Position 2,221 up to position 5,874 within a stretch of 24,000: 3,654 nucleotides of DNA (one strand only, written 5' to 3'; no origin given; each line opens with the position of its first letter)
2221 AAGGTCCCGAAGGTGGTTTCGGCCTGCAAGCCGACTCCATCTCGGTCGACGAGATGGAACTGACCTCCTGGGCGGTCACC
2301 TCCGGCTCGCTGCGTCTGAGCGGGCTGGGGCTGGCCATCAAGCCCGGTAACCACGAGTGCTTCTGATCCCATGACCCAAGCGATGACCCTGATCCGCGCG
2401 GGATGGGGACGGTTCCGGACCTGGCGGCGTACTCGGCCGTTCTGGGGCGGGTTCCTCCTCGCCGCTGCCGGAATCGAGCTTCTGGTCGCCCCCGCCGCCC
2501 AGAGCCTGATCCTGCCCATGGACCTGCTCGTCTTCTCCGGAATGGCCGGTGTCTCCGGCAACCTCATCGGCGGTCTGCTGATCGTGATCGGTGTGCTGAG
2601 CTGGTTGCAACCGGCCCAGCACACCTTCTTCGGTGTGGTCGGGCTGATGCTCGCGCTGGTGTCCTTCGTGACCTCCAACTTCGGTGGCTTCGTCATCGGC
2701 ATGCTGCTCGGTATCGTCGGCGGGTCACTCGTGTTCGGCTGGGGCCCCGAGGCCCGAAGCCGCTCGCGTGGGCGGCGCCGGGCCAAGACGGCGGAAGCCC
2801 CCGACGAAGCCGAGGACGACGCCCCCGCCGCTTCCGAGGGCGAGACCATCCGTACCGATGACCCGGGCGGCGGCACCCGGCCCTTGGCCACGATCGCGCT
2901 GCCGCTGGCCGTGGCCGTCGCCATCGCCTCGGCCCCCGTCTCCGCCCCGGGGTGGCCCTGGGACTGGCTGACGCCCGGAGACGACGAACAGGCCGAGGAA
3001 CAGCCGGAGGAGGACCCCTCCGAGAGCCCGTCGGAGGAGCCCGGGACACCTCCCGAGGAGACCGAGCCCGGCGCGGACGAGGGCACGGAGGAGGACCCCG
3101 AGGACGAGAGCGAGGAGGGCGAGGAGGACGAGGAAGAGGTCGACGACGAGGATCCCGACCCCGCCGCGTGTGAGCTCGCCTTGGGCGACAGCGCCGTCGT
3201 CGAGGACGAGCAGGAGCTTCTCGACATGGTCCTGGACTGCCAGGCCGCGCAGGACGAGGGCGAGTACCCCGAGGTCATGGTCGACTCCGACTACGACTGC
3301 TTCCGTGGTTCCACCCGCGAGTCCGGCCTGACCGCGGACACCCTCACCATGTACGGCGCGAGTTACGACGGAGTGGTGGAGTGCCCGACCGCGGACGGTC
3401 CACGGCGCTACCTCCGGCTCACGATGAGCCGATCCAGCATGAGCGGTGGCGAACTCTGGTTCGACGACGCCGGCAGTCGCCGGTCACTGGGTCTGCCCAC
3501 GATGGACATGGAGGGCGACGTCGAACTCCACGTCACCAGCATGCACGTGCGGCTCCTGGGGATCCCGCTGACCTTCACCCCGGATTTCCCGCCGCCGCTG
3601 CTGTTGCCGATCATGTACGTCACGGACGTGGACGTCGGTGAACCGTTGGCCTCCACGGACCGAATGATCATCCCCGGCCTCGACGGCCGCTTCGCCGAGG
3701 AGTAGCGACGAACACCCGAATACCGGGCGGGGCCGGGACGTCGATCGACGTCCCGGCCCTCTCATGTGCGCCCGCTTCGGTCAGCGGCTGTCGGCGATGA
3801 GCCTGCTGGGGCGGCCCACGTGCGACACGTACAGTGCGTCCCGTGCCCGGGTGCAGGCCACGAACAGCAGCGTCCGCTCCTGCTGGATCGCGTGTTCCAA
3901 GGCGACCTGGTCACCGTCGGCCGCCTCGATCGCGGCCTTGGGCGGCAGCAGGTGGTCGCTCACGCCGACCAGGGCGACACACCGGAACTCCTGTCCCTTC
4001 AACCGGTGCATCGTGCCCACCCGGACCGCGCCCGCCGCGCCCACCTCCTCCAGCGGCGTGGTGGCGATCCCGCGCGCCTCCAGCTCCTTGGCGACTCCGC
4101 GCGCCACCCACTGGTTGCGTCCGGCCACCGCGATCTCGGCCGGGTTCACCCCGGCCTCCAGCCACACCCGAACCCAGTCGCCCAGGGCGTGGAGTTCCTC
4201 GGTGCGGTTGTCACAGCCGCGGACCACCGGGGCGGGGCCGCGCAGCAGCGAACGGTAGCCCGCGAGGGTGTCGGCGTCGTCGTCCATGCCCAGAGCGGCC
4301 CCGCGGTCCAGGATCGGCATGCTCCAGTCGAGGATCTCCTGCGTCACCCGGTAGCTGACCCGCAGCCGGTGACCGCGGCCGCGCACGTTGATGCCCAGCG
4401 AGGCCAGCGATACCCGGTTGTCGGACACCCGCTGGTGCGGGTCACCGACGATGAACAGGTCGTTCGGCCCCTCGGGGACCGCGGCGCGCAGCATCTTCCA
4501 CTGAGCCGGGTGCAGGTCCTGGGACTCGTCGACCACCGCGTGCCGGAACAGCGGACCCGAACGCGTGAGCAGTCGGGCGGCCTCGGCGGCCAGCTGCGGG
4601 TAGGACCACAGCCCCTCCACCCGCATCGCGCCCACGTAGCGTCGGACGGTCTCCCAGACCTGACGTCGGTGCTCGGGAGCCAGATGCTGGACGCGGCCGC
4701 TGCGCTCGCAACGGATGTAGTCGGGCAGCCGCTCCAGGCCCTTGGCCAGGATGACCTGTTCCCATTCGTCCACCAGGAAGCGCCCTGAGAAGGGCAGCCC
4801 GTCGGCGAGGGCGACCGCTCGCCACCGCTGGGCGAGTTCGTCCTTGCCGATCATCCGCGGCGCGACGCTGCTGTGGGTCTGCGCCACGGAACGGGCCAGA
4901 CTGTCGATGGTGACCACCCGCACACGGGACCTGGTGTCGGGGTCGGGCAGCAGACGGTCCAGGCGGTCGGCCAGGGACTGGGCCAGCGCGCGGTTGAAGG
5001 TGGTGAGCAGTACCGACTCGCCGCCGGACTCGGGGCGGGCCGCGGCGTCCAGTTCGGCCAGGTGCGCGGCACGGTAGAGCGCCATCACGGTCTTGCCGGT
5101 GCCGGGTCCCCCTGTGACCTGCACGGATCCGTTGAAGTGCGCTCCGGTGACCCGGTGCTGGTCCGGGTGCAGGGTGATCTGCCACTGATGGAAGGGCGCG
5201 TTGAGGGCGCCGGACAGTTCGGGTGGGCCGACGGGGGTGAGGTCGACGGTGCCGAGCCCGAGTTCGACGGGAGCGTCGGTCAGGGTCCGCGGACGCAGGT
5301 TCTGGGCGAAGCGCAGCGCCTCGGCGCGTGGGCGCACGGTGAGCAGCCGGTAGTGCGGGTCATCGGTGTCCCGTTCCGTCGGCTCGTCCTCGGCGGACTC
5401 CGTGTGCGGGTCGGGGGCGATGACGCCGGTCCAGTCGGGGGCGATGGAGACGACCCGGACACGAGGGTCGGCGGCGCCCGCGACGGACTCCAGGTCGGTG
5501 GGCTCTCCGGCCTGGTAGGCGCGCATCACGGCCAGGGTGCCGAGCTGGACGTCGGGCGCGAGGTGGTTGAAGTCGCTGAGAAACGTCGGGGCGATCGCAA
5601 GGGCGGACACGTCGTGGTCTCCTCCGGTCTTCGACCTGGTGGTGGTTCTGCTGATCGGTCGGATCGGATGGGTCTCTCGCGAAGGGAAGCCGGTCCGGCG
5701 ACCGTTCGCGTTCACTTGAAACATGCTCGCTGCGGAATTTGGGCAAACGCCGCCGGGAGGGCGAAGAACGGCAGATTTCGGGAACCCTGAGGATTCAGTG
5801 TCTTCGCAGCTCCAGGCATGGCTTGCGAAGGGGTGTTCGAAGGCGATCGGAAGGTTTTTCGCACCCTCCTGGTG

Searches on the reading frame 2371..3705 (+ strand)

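Call 44: search_protein_families(library=pfam, proteins=[window:2371-3705:+], max_evalue=0.00001)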
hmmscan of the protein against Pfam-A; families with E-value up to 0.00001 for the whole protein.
window:2371-3705:+ (444 aa): 1 family
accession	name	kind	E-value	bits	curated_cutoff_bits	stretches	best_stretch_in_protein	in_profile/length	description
PF19609.4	DUF6114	-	2.4e-34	118.6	27.9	1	15-124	1-105/106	Family of unknown function (DUF6114)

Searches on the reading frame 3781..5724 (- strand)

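Call 44: search_protein_families(library=pfam, proteins=[window:3781-5724:-], max_evalue=0.00001)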
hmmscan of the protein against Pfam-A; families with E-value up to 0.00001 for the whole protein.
window:3781-5724:- (647 aa): 4 families
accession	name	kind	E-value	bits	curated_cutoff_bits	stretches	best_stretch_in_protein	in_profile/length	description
PF00580.27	UvrD-helicase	-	1.7e-18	67.7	23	1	194-433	9-252/271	UvrD/REP helicase N-terminal domain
PF13245.12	AAA_19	-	8.5e-13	49.1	25.1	1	198-434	11-131/134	AAA domain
PF13361.12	UvrD_C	-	9.9e-12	45.4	25.6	1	565-635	285-347/350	UvrD-like helicase C-terminal domain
PF13538.12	UvrD_C_2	-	2.5e-07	30.9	27.4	0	610-633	27-51/52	UvrD-like helicase C-terminal domain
